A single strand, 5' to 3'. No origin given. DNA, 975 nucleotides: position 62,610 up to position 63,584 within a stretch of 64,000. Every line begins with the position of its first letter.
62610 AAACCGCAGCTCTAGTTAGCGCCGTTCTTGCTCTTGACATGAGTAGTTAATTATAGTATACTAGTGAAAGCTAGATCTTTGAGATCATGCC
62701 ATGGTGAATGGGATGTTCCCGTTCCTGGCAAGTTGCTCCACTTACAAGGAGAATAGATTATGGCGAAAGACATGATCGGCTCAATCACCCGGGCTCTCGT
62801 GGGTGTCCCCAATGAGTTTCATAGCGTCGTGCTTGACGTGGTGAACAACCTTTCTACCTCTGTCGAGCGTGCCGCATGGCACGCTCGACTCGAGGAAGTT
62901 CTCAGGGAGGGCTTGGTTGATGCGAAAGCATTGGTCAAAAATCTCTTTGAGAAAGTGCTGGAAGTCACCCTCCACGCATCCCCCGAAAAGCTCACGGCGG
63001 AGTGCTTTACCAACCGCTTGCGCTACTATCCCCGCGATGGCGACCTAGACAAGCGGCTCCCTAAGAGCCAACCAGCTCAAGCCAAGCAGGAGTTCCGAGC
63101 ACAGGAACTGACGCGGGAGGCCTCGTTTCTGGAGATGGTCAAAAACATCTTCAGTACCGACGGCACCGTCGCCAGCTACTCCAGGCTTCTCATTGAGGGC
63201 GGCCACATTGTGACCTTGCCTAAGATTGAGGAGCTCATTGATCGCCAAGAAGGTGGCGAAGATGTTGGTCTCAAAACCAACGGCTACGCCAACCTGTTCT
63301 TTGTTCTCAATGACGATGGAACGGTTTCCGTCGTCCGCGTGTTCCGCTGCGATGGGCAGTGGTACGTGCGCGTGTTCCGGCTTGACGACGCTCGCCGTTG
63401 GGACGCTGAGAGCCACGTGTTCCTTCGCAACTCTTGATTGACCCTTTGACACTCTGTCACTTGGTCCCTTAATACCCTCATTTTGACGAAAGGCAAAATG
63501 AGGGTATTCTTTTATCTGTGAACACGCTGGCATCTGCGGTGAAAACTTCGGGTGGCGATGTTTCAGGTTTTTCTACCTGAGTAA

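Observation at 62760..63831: Diversity-generating retroelement signature: VR/TR pair with adenine-specific mismatches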

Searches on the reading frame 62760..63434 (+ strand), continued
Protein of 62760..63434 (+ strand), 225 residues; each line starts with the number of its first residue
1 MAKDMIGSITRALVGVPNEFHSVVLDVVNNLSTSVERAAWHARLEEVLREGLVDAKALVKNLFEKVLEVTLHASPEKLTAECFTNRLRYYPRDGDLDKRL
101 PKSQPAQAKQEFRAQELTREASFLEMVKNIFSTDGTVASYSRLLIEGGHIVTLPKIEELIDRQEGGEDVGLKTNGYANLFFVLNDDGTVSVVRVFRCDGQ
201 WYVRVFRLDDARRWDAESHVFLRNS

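Call 58: find_encoding_contigs(protein=P0004, flank=4000, max_places=2)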
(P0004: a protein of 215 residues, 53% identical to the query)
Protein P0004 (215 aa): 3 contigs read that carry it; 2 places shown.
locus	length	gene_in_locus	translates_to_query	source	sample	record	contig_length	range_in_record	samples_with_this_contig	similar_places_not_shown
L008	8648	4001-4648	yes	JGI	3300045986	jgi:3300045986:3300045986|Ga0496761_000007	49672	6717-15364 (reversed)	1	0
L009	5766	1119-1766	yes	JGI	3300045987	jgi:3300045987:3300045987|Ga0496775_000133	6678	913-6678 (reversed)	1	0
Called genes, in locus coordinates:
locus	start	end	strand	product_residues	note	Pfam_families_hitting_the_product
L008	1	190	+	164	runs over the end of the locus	-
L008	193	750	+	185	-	PF02600:DsbB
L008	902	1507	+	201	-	PF01786:AOX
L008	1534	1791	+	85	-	-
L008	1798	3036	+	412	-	PF01266:DAO (faint), PF07992:Pyr_redox_2, PF13454:NAD_binding_9 (faint), PF00070:Pyr_redox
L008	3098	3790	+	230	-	PF00326:Peptidase_S9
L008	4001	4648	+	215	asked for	-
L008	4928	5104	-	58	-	-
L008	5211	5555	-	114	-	PF22296:bAvd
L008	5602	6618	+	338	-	PF00078:RVT_1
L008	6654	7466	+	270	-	PF00160:Pro_isomerase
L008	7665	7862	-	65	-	PF04024:PspC (weak)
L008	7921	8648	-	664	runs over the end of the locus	PF00015:MCPsignal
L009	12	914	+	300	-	PF00883:Peptidase_M17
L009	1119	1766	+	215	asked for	-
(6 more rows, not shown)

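Call 70: list_cluster_members(proteins=[P0001, P0127])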
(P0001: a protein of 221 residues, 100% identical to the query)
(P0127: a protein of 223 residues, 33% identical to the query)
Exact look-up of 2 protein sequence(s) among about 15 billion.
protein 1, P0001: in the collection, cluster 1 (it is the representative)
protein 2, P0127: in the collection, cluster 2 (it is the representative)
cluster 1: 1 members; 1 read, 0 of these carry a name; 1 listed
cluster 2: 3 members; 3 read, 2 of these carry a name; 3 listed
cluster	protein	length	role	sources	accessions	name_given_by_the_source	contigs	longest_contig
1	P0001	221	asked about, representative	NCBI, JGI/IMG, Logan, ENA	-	-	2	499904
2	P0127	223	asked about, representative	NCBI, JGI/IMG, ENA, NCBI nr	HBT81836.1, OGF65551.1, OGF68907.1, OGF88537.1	hypothetical protein A2757_00175 [Candidatus Giovannonibacteria bacterium ... | MAG: hypothetical protein A2757_00175 [Candidatus Giovannonibacteria bacterium ...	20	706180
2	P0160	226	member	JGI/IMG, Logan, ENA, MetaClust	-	\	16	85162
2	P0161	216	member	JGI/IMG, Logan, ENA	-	-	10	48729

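Call 118: search_protein_families(library=pfam, proteins=[L008:4001-4645:+], max_evalue=0.01)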
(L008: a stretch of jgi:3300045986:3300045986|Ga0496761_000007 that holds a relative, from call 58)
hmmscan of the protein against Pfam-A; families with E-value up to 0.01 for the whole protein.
L008:4001-4645:+ (215 aa): 0 families

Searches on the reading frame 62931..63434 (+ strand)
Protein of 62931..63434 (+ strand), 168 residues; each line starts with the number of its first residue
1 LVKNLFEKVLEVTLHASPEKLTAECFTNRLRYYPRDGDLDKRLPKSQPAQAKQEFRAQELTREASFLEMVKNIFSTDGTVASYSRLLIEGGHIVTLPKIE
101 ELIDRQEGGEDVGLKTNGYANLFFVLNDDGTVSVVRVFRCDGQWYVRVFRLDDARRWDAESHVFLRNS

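Call 59: predict_structure(alignment_id=A2)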
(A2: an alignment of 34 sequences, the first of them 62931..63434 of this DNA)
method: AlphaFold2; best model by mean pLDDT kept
length: 168 residues; sequences in the alignment: 34
mean_pLDDT: 96.3   pTM: 0.91
mean pLDDT of the five models: 96.3, 96.3, 96.0, 95.7, 95.6
residues with pLDDT >= 90: 163; 70-90: 2; 50-70: 3; < 50: 0
segments of 3 or more residues with pLDDT < 50: none
pLDDT, mean of each block of 10 residues (from residue 1): 85 98 97 96 98 98 98 95 98 98 98 97 98 98 97 97 92
secondary structure, 60 per line:
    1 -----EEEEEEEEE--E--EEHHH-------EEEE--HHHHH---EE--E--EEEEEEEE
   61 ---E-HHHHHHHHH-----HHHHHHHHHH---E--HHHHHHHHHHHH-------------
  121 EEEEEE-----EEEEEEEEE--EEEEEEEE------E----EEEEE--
elements in order: E6-14 E32-35 H38-42 E53-60 H66-74 H80-89 H96-107 E121-126 E132-140 E143-150 E162-166

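Call 95: find_related_loci(query=A2, collection=viral_contigs, flank=5000)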
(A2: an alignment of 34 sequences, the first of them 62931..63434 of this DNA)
Query A2 (168 aa) in viral_contigs; peptide patterns used: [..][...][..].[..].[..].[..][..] (x = any residue, [..] = any of these).
58 stretches matched a pattern; 1 encode a relative of the query (tblastn E <= 1e-3); 1 distinct loci.
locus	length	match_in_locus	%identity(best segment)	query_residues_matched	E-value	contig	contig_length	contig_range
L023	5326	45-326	38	65-167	4e-12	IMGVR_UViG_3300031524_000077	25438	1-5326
